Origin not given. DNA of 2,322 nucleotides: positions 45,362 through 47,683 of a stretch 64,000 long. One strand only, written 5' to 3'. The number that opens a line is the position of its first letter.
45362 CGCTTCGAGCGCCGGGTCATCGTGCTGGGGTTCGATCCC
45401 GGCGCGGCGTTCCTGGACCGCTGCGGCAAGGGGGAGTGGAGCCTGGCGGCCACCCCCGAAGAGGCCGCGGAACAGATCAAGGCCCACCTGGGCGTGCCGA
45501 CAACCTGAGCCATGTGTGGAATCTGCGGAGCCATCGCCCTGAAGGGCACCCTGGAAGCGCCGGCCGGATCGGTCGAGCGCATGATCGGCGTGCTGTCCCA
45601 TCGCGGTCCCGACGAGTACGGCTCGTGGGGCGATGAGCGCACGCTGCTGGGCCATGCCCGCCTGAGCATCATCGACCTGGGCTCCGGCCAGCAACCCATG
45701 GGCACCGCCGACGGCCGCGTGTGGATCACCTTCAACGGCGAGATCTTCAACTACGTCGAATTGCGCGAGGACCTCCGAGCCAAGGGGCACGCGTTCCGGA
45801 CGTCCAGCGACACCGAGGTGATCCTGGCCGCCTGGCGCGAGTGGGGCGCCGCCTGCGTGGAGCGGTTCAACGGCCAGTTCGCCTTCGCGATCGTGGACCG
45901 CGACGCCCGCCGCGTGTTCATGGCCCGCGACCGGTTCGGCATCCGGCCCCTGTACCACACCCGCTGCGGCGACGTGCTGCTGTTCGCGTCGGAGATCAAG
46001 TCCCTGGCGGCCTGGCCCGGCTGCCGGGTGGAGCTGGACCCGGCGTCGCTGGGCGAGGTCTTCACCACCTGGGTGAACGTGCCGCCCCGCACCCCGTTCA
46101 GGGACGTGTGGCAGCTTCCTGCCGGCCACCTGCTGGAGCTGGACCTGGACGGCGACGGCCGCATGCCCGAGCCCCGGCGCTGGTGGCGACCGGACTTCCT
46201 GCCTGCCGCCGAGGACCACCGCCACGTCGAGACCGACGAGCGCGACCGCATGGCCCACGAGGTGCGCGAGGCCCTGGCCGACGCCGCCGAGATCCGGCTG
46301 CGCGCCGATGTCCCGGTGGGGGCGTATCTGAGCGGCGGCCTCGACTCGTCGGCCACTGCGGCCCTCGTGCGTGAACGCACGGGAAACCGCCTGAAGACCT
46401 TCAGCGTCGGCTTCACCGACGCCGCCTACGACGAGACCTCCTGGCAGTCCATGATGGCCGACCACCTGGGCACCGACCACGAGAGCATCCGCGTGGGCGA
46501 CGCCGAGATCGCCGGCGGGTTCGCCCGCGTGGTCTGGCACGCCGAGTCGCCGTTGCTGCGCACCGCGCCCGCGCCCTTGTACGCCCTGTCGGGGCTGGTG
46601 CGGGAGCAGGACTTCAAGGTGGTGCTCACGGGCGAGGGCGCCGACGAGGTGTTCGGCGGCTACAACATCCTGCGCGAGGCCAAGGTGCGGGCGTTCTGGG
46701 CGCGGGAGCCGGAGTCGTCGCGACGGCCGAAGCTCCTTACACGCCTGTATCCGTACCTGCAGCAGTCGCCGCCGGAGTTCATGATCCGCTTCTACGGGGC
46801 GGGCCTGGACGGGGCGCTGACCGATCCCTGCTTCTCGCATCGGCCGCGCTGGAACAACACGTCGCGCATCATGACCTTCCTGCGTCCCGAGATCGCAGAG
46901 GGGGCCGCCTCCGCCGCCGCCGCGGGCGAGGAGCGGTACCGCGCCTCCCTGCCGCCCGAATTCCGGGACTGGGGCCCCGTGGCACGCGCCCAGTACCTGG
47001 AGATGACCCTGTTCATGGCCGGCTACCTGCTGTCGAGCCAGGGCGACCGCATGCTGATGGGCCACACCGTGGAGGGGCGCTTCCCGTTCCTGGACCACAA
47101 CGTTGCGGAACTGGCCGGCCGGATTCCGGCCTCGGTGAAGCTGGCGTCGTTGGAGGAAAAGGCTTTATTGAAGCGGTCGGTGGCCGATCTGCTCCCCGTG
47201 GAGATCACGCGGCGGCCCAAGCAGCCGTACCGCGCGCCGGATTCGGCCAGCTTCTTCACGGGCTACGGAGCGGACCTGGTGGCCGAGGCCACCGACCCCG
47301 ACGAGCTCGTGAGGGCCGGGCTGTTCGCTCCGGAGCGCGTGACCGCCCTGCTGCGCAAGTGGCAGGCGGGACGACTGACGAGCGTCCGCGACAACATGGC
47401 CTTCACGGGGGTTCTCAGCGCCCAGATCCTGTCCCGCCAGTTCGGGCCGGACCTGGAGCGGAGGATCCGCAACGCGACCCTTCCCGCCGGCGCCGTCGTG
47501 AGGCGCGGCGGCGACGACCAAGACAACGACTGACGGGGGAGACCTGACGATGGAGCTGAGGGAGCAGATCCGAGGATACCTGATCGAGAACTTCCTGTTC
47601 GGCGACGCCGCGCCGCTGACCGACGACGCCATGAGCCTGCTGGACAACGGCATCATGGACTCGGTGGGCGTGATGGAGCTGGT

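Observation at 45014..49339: SLOG(TIGR00725)-AsnB-like amidotransferase-ACP-acyl-AMP ligase operon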

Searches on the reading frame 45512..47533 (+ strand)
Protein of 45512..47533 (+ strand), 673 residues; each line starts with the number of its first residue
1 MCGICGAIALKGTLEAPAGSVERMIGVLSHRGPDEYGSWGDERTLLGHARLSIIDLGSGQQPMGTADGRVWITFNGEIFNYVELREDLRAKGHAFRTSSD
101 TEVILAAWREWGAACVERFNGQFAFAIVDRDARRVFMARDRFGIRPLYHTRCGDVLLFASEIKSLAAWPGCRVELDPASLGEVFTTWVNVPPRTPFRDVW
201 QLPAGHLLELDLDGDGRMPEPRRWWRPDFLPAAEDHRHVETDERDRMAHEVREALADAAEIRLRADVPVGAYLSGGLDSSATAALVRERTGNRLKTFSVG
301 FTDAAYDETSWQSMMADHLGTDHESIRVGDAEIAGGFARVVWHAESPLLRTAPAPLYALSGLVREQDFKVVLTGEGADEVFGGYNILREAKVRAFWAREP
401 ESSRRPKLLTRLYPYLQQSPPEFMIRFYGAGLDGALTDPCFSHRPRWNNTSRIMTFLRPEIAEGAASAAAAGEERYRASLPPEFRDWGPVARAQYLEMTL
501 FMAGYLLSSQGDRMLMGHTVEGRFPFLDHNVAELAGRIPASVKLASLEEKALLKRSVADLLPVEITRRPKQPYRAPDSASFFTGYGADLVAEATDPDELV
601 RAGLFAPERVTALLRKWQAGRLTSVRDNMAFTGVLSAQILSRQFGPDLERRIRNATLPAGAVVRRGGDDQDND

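Call 3: search_protein_families(library=ncbifam, proteins=[window:45512-47533:+], max_evalue=0.001)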
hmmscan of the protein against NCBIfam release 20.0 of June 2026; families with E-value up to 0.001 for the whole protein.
window:45512-47533:+ (673 aa): 9 families
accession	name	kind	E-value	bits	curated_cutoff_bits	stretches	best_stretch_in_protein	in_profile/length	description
TIGR01536.1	asn_synth_AEB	equivalog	4.9e-149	497.6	267.1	1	2-573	1-517/517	asparagine synthase (glutamine-hydrolyzing)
TIGR03108.1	eps_aminotran_1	hypoth_equivalog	1.6e-124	416.9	816.9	1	1-621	1-608/628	XrtA/PEP-CTERM system amidotransferase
TIGR03104.1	trio_amidotrans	equivalog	8.1e-112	374.4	570.1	2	1-385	1-381/589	N-acetylglutaminylglutamine amidotransferase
NF006949.0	PRK09431.1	equivalog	1.5e-92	310.9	499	3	1-167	1-167/554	asparagine synthase B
NF033535.1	lass_lactam_cya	exception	1.7e-64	218.6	525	1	1-397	1-393/668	lasso peptide isopeptide bond-forming cyclase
NF033561.1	macrolact_Ik_Al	subfamily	2e-23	82.8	300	2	106-381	66-331/561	albusnodin/ikarugamycin family macrolactam cyclase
TIGR01134.1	purF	equivalog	2.7e-11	43.5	350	1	46-166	68-200/432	amidophosphoribosyltransferase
TIGR01135.1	glmS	equivalog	2.7e-08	32.8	418.05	1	65-179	89-211/607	glutamine--fructose-6-phosphate transaminase (isomerizing)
NF001484.0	PRK00331.1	subfamily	2.9e-08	32.6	381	1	62-176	87-209/601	isomerizing glutamine--fructose-6-phosphate transaminase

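Call 4: search_protein_families(library=pfam, proteins=[window:45512-47533:+], max_evalue=0.001)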
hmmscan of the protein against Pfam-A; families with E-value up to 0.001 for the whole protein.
window:45512-47533:+ (673 aa): 3 families
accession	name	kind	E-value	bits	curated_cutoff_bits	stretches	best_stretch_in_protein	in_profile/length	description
PF00733.27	Asn_synthase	-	1.4e-89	301.6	21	1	250-631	1-345/354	Asparagine synthase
PF13537.11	GATase_7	-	1.3e-46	158.1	25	1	48-166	1-122/123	Glutamine amidotransferase domain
PF13522.11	GATase_6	-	8.7e-45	152.4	27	1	33-161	1-130/130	Glutamine amidotransferase domain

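Call 10: find_homologous_proteins(query=window:45512-47533:+, max_evalue=1e-30)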
Query window:45512-47533:+ (673 aa): 8000 proteins with E <= 1e-30 among 8000 candidates; the best 120 are listed.
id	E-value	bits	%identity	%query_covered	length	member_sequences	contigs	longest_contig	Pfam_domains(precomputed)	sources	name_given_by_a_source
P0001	0.0e+0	1519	98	100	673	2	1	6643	PF00733.28,PF13522.12,PF13537.12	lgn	-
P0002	0.0e+0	1256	82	100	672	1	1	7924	PF00733.28,PF13522.12,PF13537.12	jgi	-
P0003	0.0e+0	1237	81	99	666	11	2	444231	PF12481.14,PF00733.28,PF13522.12,PF13537.12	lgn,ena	-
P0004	0.0e+0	1131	76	99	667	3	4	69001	PF12481.14,PF00733.28,PF13522.12,PF13537.12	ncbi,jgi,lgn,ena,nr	ncbi:asparagine synthase (glutamine-hydrolyzing) [bacterium]|nr:asparagine synthase (glutamine-hydro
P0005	0.0e+0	1117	73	99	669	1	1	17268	PF12481.14,PF00733.28,PF13522.12,PF13537.12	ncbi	-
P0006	0.0e+0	1115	75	99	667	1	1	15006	PF00733.28,PF13522.12,PF13537.12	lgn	-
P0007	0.0e+0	1108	72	99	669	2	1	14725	PF12481.14,PF00733.28,PF13522.12,PF13537.12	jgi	jgi:asparagine synthase (glutamine-hydrolysing)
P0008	0.0e+0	1087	72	99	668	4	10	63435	PF12481.14,PF00733.28,PF13522.12,PF13537.12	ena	-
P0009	0.0e+0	1084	71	99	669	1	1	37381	PF12481.14,PF00733.28,PF13522.12,PF13537.12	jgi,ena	-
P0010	0.0e+0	1077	72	99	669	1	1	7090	PF00733.28,PF13522.12,PF13537.12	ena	-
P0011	0.0e+0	1066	72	98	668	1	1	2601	PF12481.14,PF00733.28,PF13522.12,PF13537.12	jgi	jgi:asparagine synthase (glutamine-hydrolysing)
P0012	0.0e+0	1065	71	99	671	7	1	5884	PF12481.14,PF00733.28,PF13522.12,PF13537.12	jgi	-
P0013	0.0e+0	1065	72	97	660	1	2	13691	PF12481.14,PF00733.28,PF13522.12,PF13537.12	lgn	-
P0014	0.0e+0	1064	71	99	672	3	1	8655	PF12481.14,PF00733.28,PF13522.12,PF13537.12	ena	-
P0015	0.0e+0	1051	71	99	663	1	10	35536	PF00733.28,PF13522.12,PF13537.12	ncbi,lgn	-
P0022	3.4e-282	956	66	98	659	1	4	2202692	PF12481.14,PF00733.28,PF13522.12,PF13537.12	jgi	jgi:asparagine synthase (glutamine-hydrolysing)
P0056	3.1e-261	887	62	99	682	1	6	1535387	PF00733.28,PF13522.12,PF13537.12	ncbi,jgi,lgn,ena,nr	ncbi:MAG TPA: asparagine synthase (glutamine-hydrolyzing) [Candidatus Krumholzibacteria bacterium]|n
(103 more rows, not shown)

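Call 12: find_encoding_contigs(protein=P0003, flank=10000, max_places=2)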
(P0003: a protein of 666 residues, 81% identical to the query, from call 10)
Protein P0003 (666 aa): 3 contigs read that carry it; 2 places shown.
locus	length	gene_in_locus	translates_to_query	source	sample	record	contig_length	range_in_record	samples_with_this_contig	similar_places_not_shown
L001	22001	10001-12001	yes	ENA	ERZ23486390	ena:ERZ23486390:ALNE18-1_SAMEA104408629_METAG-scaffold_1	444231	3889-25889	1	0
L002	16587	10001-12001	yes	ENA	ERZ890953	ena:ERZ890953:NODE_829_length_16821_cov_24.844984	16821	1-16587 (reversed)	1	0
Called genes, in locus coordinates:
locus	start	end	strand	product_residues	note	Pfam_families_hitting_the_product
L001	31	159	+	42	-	-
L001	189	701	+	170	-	-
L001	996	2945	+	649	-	PF16317:Glyco_hydro_99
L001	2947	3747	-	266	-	PF03476:MOSC_N, PF03473:MOSC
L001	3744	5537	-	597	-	PF07287:AtuA, PF23544:AtuA_ferredoxin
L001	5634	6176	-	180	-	PF06271:RDD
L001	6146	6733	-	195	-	-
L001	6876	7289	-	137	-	PF06491:Disulph_isomer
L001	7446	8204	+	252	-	-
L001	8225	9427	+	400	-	PF00817:IMS, PF11798:IMS_HHH, PF11799:IMS_C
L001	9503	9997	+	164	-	PF18306:LDcluster4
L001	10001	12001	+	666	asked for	PF13522:GATase_6, PF12481:DUF3700 (weak), PF13537:GATase_7, PF00733:Asn_synthase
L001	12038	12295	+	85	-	-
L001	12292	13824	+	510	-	PF00501:AMP-binding, PF13193:AMP-binding_C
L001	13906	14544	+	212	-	-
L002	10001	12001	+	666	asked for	PF13522:GATase_6, PF12481:DUF3700 (weak), PF13537:GATase_7, PF00733:Asn_synthase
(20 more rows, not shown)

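Call 13: find_encoding_contigs(protein=P0022, flank=10000, max_places=2)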
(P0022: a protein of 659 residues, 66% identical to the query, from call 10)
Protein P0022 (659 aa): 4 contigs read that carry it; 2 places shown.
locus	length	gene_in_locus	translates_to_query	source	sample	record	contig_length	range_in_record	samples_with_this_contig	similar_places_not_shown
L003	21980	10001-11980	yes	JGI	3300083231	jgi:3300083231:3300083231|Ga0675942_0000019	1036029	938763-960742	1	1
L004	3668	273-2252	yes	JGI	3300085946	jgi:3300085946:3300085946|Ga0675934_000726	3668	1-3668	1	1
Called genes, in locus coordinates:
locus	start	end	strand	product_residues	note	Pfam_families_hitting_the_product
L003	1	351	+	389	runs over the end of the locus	PF05048:NosD (faint), PF13229:Beta_helix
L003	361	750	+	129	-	-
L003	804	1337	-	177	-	-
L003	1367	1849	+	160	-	-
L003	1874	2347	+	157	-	-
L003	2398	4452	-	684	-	PF26550:Tricorn_2nd (faint), PF07676:PD40 (faint), PF26549:Tricorn_N (weak), PF20434:BD-FAE, PF00326:Peptidase_S9, PF01738:DLH (weak), PF03959:FSH1 (faint)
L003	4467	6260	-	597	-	PF07287:AtuA, PF23544:AtuA_ferredoxin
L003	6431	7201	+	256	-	-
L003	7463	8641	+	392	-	PF00817:IMS, PF11798:IMS_HHH (weak), PF21999:IMS_HHH_1 (weak), PF11799:IMS_C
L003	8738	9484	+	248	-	PF21946:LppM (weak)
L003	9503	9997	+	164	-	PF18306:LDcluster4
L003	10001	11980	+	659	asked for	PF13522:GATase_6, PF12481:DUF3700 (weak), PF13537:GATase_7, PF00733:Asn_synthase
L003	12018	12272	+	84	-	PF00550:PP-binding (weak)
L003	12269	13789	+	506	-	PF00501:AMP-binding, PF13193:AMP-binding_C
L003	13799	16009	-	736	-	PF19313:DUF5916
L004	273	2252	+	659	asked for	PF13522:GATase_6, PF12481:DUF3700 (weak), PF13537:GATase_7, PF00733:Asn_synthase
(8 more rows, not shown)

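Call 14: find_encoding_contigs(protein=P0056, flank=10000, max_places=2)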
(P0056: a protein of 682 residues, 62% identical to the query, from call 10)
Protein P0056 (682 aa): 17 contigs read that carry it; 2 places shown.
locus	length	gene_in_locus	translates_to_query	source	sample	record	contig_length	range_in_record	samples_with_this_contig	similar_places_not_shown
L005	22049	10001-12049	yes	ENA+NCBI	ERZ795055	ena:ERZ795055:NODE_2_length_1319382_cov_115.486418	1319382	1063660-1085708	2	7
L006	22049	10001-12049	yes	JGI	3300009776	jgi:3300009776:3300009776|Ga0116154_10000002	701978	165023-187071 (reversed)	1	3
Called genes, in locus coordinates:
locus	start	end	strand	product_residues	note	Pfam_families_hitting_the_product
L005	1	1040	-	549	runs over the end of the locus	PF02321:OEP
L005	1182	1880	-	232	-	PF02586:SRAP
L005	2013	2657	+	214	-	PF01865:PhoU_div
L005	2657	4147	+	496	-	PF01384:PHO4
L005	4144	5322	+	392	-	PF00817:IMS, PF11798:IMS_HHH (weak), PF11799:IMS_C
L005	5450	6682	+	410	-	PF08668:HDOD, PF01966:HD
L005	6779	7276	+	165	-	PF18306:LDcluster4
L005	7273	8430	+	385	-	PF00155:Aminotran_1_2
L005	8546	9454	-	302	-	PF01346:FKBP_N, PF00254:FKBP_C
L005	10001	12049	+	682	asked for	PF13522:GATase_6, PF13537:GATase_7, PF00733:Asn_synthase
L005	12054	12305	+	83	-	-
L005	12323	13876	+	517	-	PF00501:AMP-binding, PF13193:AMP-binding_C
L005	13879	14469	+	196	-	PF00255:GSHPx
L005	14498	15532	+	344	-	PF01925:TauE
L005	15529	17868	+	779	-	PF00850:Hist_deacetyl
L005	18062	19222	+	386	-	-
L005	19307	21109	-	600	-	PF00330:Aconitase, PF00694:Aconitase_C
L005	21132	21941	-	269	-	PF00378:ECH_1, PF16113:ECH_2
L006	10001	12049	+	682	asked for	PF13522:GATase_6, PF13537:GATase_7, PF00733:Asn_synthase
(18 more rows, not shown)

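Call 17: find_related_loci(query=A1, collection=genome_contigs, flank=10000)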
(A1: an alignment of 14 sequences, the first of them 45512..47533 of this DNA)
Query A1 (673 aa) in genome_contigs; peptide patterns used: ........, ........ (x = any residue, [..] = any of these).
600 stretches matched a pattern (row limit reached: there are more); 591 encode a relative of the query (tblastn E <= 1e-3); the best 80 are kept; 80 distinct loci.
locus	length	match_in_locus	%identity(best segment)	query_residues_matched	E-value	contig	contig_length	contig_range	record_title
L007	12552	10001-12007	72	1-672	0e+0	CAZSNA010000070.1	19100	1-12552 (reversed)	MAG TPA_asm: uncultured Fibrobacteraceae bacterium isolate SRP167671_co2_134 genome assembly, contig: NODE_3830_length_1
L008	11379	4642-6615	71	1-657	0e+0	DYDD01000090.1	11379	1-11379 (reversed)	MAG TPA_asm: Fibrobacter sp. isolate IMS_BF NODE_1332_length_11404_cov_6.68244, whole genome shotgun sequence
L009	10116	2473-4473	65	1-665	0e+0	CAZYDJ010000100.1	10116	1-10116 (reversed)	MAG TPA_asm: uncultured Fibrobacteraceae bacterium isolate binchicken_co42_403 genome assembly, contig: NODE_11113_lengt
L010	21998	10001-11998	65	1-665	0e+0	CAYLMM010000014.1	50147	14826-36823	MAG TPA_asm: uncultured Fibrobacteraceae bacterium isolate binchicken_co42_509 genome assembly, contig: NODE_500_length_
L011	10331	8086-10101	63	1-667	0e+0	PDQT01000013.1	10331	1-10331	MAG: bacterium DOLZORAL124_64_63 isolate DOLZORAL124_64_63 DolZOral124_scaffold_10538_curated, whole genome shotgun sequ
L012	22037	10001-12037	60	1-673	0e+0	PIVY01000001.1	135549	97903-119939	MAG: bacterium isolate Glo_17 GloG15_CONTIG49, whole genome shotgun sequence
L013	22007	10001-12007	70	1-668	0e+0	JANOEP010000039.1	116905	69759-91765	MAG: bacterium isolate SOY_65_metabat_222 SOY_65_k141_1228065, whole genome shotgun sequence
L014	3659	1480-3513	60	1-665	0e+0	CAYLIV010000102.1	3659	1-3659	MAG TPA_asm: uncultured Fibrobacteraceae bacterium isolate binchicken_co142_303 genome assembly, contig: NODE_68115_leng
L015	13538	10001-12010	59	1-665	0e+0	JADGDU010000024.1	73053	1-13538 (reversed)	MAG: Candidatus Krumholzibacteriia bacterium isolate BB18 NODE_24_length_73053_cov_5.913122, whole genome shotgun sequen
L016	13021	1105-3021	51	1-644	0e+0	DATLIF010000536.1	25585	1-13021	MAG TPA_asm: Fimbriiglobus sp. isolate SMAG_U13660 k141_1409966, whole genome shotgun sequence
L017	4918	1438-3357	49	1-649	0e+0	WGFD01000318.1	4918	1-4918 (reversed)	MAG: Deltaproteobacteria bacterium isolate S146_70 k151_80643, whole genome shotgun sequence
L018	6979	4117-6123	50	1-670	0e+0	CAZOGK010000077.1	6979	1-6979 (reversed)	MAG TPA_asm: uncultured Ardenticatenaceae bacterium isolate binchicken_co350_199 genome assembly, contig: NODE_11516_len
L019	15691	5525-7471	52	1-650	0e+0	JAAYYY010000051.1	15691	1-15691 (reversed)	MAG: Chloroflexota bacterium isolate AS06rmzACSIP_272 33678_AS06, whole genome shotgun sequence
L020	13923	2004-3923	49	1-648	0e+0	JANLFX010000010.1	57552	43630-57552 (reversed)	MAG: Anaerolineae bacterium isolate A05DMB24 NODE_10_length_57552_cov_9.024558, whole genome shotgun sequence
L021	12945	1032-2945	51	1-649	0e+0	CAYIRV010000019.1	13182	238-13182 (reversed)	MAG TPA_asm: uncultured Thermodesulfobacteriota bacterium isolate ERP119705_co25_660 genome assembly, contig: NODE_3688_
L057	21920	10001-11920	48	1-644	0e+0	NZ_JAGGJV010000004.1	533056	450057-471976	Rhizobium herbae strain DSM 26427 Ga0454099_04, whole genome shotgun sequence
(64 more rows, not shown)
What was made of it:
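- The AsnB clade was retrieved using AsnB peptides alone (call 17).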

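Call 24: search_solved_structures(query=window:45512-47533:+, max_evalue=1e-10, show_alignments=1)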
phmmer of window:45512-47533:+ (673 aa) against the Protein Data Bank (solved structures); distinct sequences matched with E-value up to 1e-10: 6.
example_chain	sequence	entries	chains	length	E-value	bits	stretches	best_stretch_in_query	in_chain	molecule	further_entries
7ylz_A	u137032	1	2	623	1.5e-65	225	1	1-392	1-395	hydroxyamidotransferase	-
1ct9_A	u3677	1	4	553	8.9e-45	156.3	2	26-173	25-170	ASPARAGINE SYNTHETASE B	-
6gq3_A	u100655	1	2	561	1.2e-33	119.6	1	5-393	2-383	Asparagine synthetase [glutamine-hydrolyzing]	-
8sue_A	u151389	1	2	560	2e-33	118.9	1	27-393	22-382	Asparagine synthetase [glutamine-hydrolyzing]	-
9b6c_A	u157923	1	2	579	3e-32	115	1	27-393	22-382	Asparagine synthetase [glutamine-hydrolyzing]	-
1jgt_A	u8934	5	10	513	2.5e-18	68.9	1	74-385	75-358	BETA-LACTAM SYNTHETASE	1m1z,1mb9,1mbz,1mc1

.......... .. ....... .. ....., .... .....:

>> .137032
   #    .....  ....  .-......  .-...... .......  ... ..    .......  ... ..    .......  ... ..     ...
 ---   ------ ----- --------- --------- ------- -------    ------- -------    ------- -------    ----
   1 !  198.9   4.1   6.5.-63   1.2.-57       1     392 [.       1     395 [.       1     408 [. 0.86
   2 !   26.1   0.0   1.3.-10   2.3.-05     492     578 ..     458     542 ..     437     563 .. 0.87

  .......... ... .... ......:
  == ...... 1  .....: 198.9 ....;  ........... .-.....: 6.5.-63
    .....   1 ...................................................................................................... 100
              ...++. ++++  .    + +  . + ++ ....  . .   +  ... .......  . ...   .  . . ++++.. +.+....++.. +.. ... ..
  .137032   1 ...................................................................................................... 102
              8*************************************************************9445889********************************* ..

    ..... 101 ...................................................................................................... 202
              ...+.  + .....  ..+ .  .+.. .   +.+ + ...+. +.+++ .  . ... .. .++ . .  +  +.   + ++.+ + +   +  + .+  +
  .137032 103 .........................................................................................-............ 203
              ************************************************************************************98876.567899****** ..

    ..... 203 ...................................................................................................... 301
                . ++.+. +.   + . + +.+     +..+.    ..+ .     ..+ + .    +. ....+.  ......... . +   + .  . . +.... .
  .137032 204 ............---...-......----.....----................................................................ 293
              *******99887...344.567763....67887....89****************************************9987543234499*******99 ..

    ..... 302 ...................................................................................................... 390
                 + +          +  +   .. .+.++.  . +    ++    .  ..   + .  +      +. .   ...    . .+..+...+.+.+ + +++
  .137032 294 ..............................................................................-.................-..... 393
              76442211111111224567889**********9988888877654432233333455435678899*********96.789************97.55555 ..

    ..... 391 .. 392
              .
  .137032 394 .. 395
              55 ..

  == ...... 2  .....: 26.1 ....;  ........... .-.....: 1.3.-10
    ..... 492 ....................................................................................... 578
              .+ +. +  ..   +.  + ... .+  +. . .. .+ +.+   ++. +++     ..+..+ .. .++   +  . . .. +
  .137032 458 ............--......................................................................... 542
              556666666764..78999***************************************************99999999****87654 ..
